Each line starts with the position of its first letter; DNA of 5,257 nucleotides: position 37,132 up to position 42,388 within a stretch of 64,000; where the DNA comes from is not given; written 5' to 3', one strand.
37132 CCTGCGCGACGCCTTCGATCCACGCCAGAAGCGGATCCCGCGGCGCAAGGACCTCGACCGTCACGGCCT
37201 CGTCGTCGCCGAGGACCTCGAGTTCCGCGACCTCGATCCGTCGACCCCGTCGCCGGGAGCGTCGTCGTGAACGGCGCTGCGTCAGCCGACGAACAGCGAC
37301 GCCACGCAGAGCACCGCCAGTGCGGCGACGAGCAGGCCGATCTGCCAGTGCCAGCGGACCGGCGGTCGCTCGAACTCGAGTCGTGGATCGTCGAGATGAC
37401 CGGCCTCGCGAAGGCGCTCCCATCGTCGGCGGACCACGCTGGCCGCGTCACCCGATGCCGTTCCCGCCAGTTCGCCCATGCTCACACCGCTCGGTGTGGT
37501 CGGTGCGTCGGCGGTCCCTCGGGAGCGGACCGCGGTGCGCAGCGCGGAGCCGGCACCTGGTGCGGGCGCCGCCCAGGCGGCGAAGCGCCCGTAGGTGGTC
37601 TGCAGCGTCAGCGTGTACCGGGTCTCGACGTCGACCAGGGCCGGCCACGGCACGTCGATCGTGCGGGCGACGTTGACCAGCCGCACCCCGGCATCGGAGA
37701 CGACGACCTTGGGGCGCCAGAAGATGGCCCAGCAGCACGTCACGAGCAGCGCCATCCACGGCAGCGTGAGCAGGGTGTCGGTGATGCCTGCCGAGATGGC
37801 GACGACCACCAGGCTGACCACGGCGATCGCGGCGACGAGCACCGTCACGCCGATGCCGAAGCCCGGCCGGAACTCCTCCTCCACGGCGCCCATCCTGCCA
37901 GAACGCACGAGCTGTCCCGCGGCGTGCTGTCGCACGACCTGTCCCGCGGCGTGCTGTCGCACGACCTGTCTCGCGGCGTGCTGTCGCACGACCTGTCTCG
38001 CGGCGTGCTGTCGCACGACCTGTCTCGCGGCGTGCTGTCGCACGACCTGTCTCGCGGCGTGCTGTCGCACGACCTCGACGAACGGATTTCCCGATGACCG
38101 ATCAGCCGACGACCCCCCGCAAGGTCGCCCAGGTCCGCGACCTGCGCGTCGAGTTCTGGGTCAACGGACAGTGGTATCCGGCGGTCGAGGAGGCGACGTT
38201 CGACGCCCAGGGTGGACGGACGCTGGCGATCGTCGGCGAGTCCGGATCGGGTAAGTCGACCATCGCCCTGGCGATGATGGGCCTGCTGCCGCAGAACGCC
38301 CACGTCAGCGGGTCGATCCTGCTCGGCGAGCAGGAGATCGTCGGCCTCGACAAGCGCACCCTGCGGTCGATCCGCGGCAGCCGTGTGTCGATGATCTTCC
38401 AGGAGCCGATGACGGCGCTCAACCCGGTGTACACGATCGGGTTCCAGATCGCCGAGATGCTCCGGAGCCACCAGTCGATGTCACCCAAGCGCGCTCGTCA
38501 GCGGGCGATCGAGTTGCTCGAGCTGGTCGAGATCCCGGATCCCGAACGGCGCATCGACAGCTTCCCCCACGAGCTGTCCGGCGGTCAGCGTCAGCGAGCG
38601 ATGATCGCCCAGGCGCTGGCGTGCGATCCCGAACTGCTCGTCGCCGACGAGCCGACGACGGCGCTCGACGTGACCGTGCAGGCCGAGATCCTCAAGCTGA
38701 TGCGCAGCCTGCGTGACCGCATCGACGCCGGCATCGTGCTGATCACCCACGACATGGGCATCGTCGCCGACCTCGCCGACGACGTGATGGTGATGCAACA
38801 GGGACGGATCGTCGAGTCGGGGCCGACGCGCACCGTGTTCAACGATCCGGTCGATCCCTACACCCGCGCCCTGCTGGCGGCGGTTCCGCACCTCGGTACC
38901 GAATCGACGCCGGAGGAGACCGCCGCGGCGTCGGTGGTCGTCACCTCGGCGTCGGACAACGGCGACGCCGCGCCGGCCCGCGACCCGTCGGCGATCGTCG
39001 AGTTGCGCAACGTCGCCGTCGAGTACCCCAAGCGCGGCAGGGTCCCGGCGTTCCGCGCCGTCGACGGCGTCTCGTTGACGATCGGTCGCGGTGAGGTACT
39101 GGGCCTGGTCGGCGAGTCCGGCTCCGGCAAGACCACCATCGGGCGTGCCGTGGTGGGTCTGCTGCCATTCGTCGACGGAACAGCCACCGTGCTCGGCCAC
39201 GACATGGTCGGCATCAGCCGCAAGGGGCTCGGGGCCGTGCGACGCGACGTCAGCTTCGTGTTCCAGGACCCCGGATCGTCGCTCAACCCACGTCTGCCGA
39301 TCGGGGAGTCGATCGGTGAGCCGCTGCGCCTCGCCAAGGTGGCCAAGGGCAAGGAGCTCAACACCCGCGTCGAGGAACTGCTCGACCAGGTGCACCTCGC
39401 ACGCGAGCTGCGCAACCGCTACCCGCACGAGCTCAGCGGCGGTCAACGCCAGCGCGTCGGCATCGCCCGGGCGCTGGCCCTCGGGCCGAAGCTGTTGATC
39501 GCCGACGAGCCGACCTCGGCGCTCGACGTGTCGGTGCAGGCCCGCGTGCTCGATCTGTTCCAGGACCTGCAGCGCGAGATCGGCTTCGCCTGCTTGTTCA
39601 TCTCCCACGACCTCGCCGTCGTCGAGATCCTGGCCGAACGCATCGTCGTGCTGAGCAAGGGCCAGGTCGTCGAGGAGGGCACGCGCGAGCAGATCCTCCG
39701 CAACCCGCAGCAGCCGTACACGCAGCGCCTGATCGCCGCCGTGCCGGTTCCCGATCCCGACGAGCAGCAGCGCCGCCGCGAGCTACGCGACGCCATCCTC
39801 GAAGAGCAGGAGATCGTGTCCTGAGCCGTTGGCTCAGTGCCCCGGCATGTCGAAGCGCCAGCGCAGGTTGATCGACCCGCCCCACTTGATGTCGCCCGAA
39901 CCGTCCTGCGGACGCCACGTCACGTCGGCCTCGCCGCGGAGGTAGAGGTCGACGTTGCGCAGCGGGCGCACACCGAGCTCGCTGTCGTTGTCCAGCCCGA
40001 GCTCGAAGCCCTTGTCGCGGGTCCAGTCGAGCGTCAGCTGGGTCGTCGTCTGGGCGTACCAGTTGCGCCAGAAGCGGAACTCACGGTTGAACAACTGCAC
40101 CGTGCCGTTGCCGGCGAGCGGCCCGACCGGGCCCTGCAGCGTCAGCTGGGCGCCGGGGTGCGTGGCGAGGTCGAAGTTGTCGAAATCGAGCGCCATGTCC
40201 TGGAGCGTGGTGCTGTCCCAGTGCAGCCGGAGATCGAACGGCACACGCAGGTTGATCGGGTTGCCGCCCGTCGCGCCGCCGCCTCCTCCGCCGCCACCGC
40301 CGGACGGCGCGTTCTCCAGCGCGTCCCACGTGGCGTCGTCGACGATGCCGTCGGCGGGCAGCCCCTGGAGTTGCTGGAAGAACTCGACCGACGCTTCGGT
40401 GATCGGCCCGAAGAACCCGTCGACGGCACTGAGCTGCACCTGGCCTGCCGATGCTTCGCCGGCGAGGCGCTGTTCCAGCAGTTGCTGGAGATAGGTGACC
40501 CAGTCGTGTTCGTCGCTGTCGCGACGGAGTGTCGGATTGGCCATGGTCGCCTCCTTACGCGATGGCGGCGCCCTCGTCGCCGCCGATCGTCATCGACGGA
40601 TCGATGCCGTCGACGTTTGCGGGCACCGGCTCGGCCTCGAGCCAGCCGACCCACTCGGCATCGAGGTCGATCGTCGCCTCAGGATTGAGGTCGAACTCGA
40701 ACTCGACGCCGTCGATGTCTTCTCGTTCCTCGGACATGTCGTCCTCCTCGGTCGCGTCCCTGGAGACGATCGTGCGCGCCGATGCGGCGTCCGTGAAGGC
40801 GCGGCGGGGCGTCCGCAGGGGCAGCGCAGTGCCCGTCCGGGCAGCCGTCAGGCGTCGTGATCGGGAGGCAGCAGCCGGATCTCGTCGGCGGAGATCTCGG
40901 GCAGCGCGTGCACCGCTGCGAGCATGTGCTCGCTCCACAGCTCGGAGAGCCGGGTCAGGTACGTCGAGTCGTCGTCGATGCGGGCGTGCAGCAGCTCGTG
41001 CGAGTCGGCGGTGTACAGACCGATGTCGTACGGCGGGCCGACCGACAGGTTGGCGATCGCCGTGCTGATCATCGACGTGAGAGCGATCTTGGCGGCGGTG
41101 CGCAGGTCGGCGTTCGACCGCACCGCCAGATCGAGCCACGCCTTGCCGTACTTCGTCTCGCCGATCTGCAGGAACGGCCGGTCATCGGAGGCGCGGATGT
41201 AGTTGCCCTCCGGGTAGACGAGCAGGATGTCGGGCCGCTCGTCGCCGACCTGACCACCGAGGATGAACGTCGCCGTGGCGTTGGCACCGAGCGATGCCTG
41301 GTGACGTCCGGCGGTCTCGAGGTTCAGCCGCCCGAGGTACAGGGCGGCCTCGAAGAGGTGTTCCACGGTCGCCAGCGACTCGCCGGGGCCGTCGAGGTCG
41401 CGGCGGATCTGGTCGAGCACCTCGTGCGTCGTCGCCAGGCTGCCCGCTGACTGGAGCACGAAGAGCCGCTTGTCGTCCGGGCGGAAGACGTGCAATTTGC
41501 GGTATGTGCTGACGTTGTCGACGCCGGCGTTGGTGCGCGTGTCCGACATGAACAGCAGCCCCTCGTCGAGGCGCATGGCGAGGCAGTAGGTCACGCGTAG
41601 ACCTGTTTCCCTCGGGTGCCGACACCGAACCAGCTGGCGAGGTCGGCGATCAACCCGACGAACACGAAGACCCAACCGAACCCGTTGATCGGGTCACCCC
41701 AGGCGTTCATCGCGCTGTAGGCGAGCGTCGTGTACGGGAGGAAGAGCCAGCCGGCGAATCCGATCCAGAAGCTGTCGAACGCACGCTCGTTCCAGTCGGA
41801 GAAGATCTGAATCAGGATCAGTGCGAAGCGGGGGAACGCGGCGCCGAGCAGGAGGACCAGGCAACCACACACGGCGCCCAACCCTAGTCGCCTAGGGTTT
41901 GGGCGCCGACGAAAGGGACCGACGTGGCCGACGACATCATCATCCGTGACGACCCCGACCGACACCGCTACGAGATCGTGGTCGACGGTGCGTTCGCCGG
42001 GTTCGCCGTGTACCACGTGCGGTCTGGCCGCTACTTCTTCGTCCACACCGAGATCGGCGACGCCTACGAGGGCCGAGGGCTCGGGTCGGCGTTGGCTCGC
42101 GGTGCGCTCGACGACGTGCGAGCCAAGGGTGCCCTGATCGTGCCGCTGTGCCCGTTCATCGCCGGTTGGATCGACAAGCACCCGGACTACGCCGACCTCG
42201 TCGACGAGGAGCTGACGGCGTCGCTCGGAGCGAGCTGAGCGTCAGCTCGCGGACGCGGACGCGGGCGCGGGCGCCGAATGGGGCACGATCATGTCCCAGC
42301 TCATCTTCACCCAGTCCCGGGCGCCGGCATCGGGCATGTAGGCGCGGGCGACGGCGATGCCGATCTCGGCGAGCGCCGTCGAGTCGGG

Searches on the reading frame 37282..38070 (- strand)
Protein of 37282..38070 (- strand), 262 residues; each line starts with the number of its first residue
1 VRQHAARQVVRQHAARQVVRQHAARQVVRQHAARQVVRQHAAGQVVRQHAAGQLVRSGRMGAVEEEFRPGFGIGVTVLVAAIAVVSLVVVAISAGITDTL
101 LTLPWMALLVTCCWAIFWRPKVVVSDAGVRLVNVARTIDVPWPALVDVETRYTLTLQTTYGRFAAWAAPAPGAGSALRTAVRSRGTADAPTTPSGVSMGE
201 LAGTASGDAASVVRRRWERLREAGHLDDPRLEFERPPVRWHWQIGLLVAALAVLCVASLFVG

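Call 8: search_protein_families(library=pfam, proteins=[window:37282-38070:-], max_evalue=1)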
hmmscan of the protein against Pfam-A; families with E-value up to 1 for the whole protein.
window:37282-38070:- (262 aa): 1 family
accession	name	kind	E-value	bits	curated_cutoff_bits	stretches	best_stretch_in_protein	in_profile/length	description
PF10756.15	bPH_6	-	5.8e-08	33.1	22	1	119-184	1-55/73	Bacterial PH domain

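Call 9: search_protein_families(library=ncbifam, proteins=[window:37282-38070:-], max_evalue=1)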
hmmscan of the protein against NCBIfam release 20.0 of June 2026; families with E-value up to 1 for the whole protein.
window:37282-38070:- (262 aa): 0 families

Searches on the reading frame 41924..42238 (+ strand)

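Call 8: search_protein_families(library=pfam, proteins=[window:41924-42238:+], max_evalue=1)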
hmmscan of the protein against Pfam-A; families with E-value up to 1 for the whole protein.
window:41924-42238:+ (104 aa): 2 families
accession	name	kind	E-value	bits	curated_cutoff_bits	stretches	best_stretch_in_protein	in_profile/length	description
PF14542.12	Acetyltransf_CG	-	2.1e-26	92.3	30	1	15-92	1-80/80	GCN5-related N-acetyl-transferase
PF00583.31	Acetyltransf_1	-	2.9e-05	24.8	20.7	1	8-70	25-93/116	Acetyltransferase (GNAT) family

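Call 9: search_protein_families(library=ncbifam, proteins=[window:41924-42238:+], max_evalue=1)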
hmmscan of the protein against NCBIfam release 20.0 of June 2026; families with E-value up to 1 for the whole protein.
window:41924-42238:+ (104 aa): 2 families
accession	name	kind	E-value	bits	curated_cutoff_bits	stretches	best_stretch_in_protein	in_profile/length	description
NF000487.1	stat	exception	0.013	15.1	420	1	14-70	80-138/189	streptothricin N-acetyltransferase STAT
TIGR01575.1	rimI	equivalog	0.034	14.3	86.4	1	14-69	32-88/132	ribosomal protein S18-alanine N-acetyltransferase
